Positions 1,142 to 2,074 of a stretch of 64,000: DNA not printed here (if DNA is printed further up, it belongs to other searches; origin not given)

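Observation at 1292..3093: Low-GC two-gene cassette (ABC/AAA_15-21-type ATPase plus small Toprim-like DUF3226-like protein) with its own promoter: candidate uncharacterised PARIS/OLD-like defence module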

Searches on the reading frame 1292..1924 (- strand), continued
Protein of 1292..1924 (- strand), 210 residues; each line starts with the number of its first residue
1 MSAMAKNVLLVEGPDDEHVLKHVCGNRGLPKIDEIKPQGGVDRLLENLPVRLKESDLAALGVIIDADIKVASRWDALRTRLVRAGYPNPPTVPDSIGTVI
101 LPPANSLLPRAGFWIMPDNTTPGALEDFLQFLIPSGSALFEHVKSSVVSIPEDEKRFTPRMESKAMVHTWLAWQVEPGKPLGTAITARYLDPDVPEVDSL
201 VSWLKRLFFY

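Call 40: search_protein_representatives(protein=window:1292-1924:-)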
Query: 210 residues. Proteins with E-value up to 0.001 (for the whole library): 2480; up to 1e-10: 1594; up to 1e-30: 311. The best 150 are listed.
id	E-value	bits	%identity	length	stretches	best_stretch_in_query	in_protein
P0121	1.5e-77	276.5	60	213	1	6-208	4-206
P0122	5.9e-59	215.7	57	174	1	39-209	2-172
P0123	6.4e-59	215.6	53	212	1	6-208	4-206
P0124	8.9e-58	211.8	46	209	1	4-209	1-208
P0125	4.4e-57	209.5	64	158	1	5-155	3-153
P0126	7.5e-55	202.3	64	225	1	5-142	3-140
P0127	2.3e-53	197.4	47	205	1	4-208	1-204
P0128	1.0e-52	195.3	46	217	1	1-208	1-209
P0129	1.6e-51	191.4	47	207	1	6-208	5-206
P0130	1.8e-51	191.2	45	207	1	5-209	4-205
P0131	3.2e-51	190.4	45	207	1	6-208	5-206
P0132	5.3e-51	189.7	45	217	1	5-208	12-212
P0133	8.5e-51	189.0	44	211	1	6-208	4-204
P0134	2.6e-50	187.4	48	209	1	6-208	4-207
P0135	3.8e-50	186.9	46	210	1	8-208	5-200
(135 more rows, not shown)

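Call 42: predict_structure(alignment_id=A2)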
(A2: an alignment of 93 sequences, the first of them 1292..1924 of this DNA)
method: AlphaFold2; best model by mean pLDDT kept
length: 210 residues; sequences in the alignment: 93
mean_pLDDT: 88.1   pTM: 0.85
mean pLDDT of the five models: 88.1, 86.7, 85.1, 83.7, 77.6
residues with pLDDT >= 90: 123; 70-90: 71; 50-70: 8; < 50: 8
segments of 3 or more residues with pLDDT < 50: 178-183
pLDDT, mean of each block of 10 residues (from residue 1): 77 90 91 93 92 91 87 94 93 94 92 93 88 90 94 89 89 64 64 91 94
secondary structure, 60 per line:
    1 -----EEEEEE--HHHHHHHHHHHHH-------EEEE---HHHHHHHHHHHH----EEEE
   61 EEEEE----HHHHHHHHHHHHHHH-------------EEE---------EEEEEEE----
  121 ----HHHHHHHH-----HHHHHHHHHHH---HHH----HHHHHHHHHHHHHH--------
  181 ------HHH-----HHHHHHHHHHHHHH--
elements in order: E6-11 H14-26 E34-37 H41-52 E57-65 H70-84 E98-100 E110-116 H125-132 H138-148 H159-172 H195-208

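Call 44: find_encoding_contigs(protein=P0023, flank=10000, max_places=4)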
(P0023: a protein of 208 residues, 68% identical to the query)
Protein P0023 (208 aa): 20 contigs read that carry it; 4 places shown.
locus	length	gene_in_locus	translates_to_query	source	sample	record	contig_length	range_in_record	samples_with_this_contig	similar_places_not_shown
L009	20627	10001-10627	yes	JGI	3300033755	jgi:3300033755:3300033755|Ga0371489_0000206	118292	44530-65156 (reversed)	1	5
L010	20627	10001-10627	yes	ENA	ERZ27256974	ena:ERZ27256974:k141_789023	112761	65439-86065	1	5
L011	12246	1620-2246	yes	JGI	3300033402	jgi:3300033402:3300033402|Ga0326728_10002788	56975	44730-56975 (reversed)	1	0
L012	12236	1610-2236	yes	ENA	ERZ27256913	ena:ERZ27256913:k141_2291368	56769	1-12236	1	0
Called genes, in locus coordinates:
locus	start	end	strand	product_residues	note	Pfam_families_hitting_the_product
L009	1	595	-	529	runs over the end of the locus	PF07583:PSCyt2, PF07587:PSD1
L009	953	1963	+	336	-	PF07168:Ureide_permease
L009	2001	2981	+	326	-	PF00294:PfkB, PF08543:Phos_pyr_kin, PF01256:Carb_kinase (weak)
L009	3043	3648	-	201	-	-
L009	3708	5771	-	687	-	-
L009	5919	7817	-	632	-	PF03417:AAT (weak)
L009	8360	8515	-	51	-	-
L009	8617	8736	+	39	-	-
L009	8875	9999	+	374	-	PF02463:SMC_N (weak), PF13175:AAA_15, PF13476:AAA_23, PF13304:AAA_21, PF13175:AAA_15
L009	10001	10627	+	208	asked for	PF11536:DUF3226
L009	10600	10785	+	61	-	-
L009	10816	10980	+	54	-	-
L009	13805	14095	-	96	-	PF09827:CRISPR_Cas2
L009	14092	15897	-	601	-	PF01930:Cas_Cas4, PF12705:PDDEXK_1, PF01867:Cas_Cas1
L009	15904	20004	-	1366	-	PF22126:C2c1_RuvC-like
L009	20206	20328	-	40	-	-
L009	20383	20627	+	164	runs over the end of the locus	-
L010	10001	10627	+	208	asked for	PF11536:DUF3226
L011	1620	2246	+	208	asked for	PF11536:DUF3226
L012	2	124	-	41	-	?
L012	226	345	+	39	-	-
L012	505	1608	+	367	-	PF13175:AAA_15, PF13476:AAA_23 (weak), PF13304:AAA_21, PF13175:AAA_15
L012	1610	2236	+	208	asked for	PF11536:DUF3226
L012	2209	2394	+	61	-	-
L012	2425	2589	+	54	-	-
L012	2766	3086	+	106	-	-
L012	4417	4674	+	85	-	-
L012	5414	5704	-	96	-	PF09827:CRISPR_Cas2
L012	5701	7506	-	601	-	PF01930:Cas_Cas4, PF12705:PDDEXK_1, PF01867:Cas_Cas1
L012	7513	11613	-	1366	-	PF22126:C2c1_RuvC-like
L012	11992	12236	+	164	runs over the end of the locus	-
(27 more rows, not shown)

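Call 45: fold_search(model_id=the predicted structure, library=pdb)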
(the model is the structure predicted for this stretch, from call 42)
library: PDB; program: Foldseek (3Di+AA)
matches with E <= 10: 1145; with E <= 0.001: 0
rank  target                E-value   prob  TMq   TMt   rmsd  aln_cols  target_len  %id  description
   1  3ufx_E                1.8e-02  0.87  0.28  0.17   4.8        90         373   19  Thermus aquaticus succinyl-CoA synthetase in complex with GDP-Mn2+ (released 2012-06-27)
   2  3ufx_G                2.7e-02  0.84  0.28  0.17   4.8        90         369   19  Thermus aquaticus succinyl-CoA synthetase in complex with GDP-Mn2+ (released 2012-06-27)
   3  3ufx_B                3.1e-02  0.82  0.27  0.17   4.4        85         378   19  Thermus aquaticus succinyl-CoA synthetase in complex with GDP-Mn2+ (released 2012-06-27)
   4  9g3m_AA               3.7e-02  0.87  0.32  0.42   5.0       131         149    8  Circularly permuted lumazine synthase triple-stranded straight tube (released 2025-03-05)
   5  7xn6_C                3.7e-02  0.41  0.25  0.29  13.5       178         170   10  Cryo-EM structure of CopC-CaM-caspase-3 with ADPR-deacylization (released 2022-12-14)
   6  3ufx_I                6.5e-02  0.69  0.28  0.17   4.8        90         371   19  Thermus aquaticus succinyl-CoA synthetase in complex with GDP-Mn2+ (released 2012-06-27)
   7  8stc_F                7.4e-02  0.54  0.21  0.22   4.7        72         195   17  S127A variant of LarB, a carboxylase/hydrolase involved in synthesis of the cofactor for lactate racemase, in complex  (released 2024-07-03)
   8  1hqk_A                7.9e-02  0.63  0.26  0.33   5.5        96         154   11  CRYSTAL STRUCTURE ANALYSIS OF LUMAZINE SYNTHASE FROM AQUIFEX AEOLICUS (released 2001-12-18)
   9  9g3h_A                7.9e-02  0.35  0.24  0.29   5.7       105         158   11  Circularly permuted lumazine synthase twisted tube with no gap between between double strands (released 2025-03-05)
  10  9g3h_AA               8.4e-02  0.38  0.26  0.34   5.6       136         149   10  Circularly permuted lumazine synthase twisted tube with no gap between between double strands (released 2025-03-05)
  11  7d19_B                9.0e-02  0.20  0.24  0.13  13.8       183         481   12  Crystal structure of mouse Cryptochrome 1 in complex with compound TH129 (released 2021-01-27)
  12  1ewk_A                9.0e-02  0.18  0.26  0.14  15.7       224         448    9  CRYSTAL STRUCTURE OF METABOTROPIC GLUTAMATE RECEPTOR SUBTYPE 1 COMPLEXED WITH GLUTAMATE (released 2000-12-18)
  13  8i9u_H                9.0e-02  0.04  0.11  0.06  24.8       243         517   13  Human TRiC-PhLP2A complex in the open state (released 2024-01-17)
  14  9g3o_BA               9.6e-02  0.72  0.28  0.36   5.3       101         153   10  Circularly permuted lumazine synthase 24-pentamer spherical cage (released 2025-03-05)
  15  4c6t_A                9.6e-02  0.41  0.24  0.31   5.0        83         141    7  Crystal structure of the RPS4 and RRS1 TIR domain heterodimer (released 2014-05-28)
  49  6nk8_A                2.3e-01  0.57  0.38  0.40   7.4       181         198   12  C-terminal region of the Burkholderia pseudomallei OLD protein (released 2019-08-07)
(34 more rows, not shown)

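Call 48: search_protein_families(library=pfam, alignment_id=A3, max_evalue=1)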
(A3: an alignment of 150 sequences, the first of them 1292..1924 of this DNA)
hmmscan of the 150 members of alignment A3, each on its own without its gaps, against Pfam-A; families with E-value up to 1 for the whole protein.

A. member 1, window:1292-1924:- (210 aa): 2 families
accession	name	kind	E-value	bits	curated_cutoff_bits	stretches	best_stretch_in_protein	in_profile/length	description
PF11536.14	DUF3226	-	7.3e-66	222.4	27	1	6-208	1-207/208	Protein of unknown function (DUF3226)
PF20469.4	OLD-like_TOPRIM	-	0.033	15.1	23.2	1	5-26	3-24/67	Overcoming lysogenization defect protein-like, TOPRIM domain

B. families by the number of members that match (of 150 scanned): 35 families (the first 25 are shown)
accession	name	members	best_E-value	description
PF11536.14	DUF3226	150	3.4e-72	Protein of unknown function (DUF3226)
PF20469.4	OLD-like_TOPRIM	33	6.3e-06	Overcoming lysogenization defect protein-like, TOPRIM domain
PF11296.14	DUF3097_C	5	0.02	DUF3097, C-terminal domain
PF14491.11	DUF4435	4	0.033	Protein of unknown function (DUF4435)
PF07398.16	MDMPI_C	1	0.0044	MDMPI C-terminal domain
PF13740.12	ACT_6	1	0.0088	ACT domain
PF07575.19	Nucleopor_Nup85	1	0.012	Nup85 Nucleoporin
PF13692.12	Glyco_trans_1_4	1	0.027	Glycosyl transferases group 1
PF22403.1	DUF6981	1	0.027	Domain of unknown function (DUF6981)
PF09338.16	Gly_reductase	1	0.03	Glycine/sarcosine/betaine reductase component B subunits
PF08854.15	DUF1824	1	0.041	Domain of unknown function (DUF1824)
PF02457.21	DAC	1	0.053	DisA bacterial checkpoint controller nucleotide-binding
PF24825.1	SNU71_RBD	1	0.06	SNU71 RNA binding domain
PF23814.1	DUF7185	1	0.062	Family of unknown function (DUF7185)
PF01751.28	Toprim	1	0.071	Toprim domain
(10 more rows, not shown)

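Call 49: search_solved_structures(query=A3, max_evalue=10, show_alignments=4)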
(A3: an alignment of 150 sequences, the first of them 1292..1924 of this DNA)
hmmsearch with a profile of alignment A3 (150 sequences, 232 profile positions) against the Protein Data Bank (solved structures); distinct sequences matched with E-value up to 10: 5.
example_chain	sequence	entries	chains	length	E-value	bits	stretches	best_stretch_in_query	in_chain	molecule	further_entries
4rzp_A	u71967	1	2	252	6.1e-05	25.5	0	119-152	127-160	Engineered Protein OR366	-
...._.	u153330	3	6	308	0.1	15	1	2-46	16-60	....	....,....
8ux9_A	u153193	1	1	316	0.1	15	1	2-46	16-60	AriB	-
4j29_A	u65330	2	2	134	0.78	12.1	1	11-79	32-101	Engineered Protein OR258 | DE NOVO DESIGNED PROTEIN OR258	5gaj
7dwt_L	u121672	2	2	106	2.1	10.7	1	162-180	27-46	Anti-dengue virus human monoclonal antibody 1C19 Fab light chain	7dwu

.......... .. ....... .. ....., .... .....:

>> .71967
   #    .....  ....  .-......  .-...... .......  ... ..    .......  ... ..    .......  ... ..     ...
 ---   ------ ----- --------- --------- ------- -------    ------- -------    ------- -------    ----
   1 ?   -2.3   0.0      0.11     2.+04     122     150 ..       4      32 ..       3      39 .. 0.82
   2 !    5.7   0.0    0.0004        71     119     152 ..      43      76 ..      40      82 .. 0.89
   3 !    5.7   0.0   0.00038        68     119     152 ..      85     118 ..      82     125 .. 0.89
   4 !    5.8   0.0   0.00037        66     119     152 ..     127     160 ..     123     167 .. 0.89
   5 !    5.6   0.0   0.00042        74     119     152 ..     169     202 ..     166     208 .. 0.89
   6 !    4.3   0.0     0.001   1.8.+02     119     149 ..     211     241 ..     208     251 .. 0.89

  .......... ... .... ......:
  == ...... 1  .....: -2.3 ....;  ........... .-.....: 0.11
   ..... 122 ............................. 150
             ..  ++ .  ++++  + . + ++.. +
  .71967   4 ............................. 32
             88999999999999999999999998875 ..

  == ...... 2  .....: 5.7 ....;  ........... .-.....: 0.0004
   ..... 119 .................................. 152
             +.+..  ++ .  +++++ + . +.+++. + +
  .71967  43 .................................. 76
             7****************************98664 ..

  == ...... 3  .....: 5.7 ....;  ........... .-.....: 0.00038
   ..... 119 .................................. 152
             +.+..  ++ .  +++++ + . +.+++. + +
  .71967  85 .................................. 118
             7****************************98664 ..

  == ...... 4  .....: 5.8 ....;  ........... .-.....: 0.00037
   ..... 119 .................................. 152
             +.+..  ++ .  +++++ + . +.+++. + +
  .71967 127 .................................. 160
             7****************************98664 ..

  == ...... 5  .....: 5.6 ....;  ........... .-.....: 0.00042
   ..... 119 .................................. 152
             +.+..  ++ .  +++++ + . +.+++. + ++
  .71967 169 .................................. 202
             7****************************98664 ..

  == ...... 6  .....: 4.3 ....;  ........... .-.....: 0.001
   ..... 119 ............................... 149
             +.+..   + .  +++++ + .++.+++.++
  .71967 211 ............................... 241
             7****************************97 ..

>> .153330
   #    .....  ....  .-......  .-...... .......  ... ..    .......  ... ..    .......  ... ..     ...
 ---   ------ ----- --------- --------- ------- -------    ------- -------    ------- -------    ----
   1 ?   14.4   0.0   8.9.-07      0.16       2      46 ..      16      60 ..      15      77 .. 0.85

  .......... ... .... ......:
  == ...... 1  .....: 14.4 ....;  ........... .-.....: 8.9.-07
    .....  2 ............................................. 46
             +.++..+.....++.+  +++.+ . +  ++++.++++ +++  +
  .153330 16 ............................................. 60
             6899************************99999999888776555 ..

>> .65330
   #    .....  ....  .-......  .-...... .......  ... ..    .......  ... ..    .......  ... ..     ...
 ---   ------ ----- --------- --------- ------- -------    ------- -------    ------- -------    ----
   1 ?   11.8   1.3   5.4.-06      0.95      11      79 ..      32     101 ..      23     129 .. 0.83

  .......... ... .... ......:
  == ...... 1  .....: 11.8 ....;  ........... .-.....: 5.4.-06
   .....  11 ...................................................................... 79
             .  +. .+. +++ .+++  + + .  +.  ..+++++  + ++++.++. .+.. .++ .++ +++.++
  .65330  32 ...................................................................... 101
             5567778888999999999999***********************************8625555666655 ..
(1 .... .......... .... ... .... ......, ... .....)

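Call 50: search_dna_similar(query=window:1292-1924:-, collection=plasmids, mode=protein, max_evalue=0.00001, max_rows=25)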
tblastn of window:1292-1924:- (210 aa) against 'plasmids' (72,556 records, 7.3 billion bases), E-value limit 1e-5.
Records with a match: 9; places in all: 9; records where one place covers at least 80% of the query: 7.
Best place of each record, by identity: <60% 9.
By first word of the organism name: Acinetobacter 6; Plesiomonas 1; Citrobacter 1; Klebsiella 1.
By predicted mobility (MOB-suite, as given by PLSDB): mobilizable 5; non-mobilizable 4.
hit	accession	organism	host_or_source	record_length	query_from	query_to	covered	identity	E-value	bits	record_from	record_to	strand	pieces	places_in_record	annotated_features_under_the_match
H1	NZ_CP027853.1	Plesiomonas shigelloides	whole organism,catfish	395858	8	208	96%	35.0%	2e-23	103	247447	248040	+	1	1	DUF3226 domain-containing protein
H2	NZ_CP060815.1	Acinetobacter variabilis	a feces sample of chicken origin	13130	4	208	98%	29.4%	2e-17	87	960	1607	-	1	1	DUF3226 domain-containing protein | ATP-binding protein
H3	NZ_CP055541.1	Citrobacter freundii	culture,Wastewater effluent sample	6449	2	208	99%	28.4%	2e-17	87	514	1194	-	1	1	DUF3226 domain-containing protein | ATP-binding protein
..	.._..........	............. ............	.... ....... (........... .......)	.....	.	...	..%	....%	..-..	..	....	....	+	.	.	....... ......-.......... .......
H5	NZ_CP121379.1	Acinetobacter baumannii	mixed culture,wastewater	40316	7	208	96%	28.0%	9e-16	82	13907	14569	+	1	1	DUF3226 domain-containing protein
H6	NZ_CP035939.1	Acinetobacter cumulans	Pure Culture,Sewage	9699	9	208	95%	27.9%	8e-14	77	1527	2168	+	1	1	DUF3226 domain-containing protein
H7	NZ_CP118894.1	Acinetobacter sp. TAC-1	cell culture,Livestock manure and ...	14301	4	208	98%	26.4%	2e-15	81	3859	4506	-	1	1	DUF3226 domain-containing protein | ATP-binding protein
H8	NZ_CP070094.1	Klebsiella pneumoniae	Homo sapiens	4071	60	208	71%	32.7%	4e-15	80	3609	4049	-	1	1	none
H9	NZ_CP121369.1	Acinetobacter baumannii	mixed culture,wastewater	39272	99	208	52%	32.7%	2e-10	67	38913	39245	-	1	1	DUF3226 domain-containing protein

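Call 51: search_dna_similar(query=window:1292-1924:-, collection=phages, mode=protein, max_evalue=0.001, max_rows=15)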
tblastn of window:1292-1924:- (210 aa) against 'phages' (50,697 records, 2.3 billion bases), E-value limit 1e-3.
No match.

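Call 52: get_annotated_region(hit=H3, flank=6000)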
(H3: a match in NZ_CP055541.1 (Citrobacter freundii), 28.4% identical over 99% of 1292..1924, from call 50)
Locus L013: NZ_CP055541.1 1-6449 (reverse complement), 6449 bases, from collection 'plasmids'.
description: Citrobacter freundii strain RHBSTW-00398 plasmid pRHBSTW-00398_4, complete sequence
organism: Citrobacter freundii (NCBI taxid 546)
taxonomy: Bacteria; Pseudomonadota; Gammaproteobacteria; Enterobacterales; Enterobacteriaceae; Citrobacter; Citrobacter freundii
host: -; source: culture,Wastewater effluent sample; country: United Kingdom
typing (MOB-suite, as given by PLSDB): mobilizable; replicon ColE10; relaxase MOBQ
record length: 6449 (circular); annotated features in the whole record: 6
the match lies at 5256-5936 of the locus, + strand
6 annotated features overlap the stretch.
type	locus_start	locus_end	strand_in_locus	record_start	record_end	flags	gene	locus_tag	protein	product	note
CDS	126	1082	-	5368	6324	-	-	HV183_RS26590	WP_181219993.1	replication initiation protein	GO:0006270 - DNA replication initiation [Evidence IEA]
CDS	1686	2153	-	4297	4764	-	traD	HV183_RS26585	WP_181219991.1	conjugal transfer protein TraD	-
CDS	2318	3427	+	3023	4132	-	mobA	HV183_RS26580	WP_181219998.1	mobilization protein MobA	-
CDS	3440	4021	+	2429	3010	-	-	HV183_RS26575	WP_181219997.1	tRNA modification GTPase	-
CDS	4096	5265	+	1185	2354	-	-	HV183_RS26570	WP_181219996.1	ATP-binding protein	-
CDS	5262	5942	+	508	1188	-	-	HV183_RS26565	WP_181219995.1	DUF3226 domain-containing protein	-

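Call 53: get_annotated_region(hit=H2, flank=7000)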
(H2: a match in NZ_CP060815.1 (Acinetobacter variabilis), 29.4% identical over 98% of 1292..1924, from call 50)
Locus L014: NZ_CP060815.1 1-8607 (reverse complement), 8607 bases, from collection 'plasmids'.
description: Acinetobacter variabilis strain XM9F202-2 plasmid pXM9F202-2-13k, complete sequence
organism: Acinetobacter variabilis (NCBI taxid 70346)
taxonomy: Bacteria; Pseudomonadota; Gammaproteobacteria; Moraxellales; Moraxellaceae; Acinetobacter; Acinetobacter variabilis
host: -; source: a feces sample of chicken origin; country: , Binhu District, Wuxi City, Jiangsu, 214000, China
typing (MOB-suite, as given by PLSDB): non-mobilizable; replicon rep_cluster_1041
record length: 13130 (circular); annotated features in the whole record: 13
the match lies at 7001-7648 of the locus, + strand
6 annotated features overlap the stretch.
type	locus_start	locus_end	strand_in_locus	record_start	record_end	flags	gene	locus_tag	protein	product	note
CDS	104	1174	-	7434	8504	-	-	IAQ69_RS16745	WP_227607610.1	hypothetical protein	-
CDS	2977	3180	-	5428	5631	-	-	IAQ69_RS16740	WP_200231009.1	hypothetical protein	-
CDS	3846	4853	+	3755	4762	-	-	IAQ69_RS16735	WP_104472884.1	replication initiation protein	GO:0006270 - DNA replication initiation [Evidence IEA]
CDS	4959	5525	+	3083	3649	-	-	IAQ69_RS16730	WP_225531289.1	plasmid replication DNA-binding protein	-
CDS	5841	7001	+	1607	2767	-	-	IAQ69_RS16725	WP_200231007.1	ATP-binding protein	-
CDS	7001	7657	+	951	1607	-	-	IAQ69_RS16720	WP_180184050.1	DUF3226 domain-containing protein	-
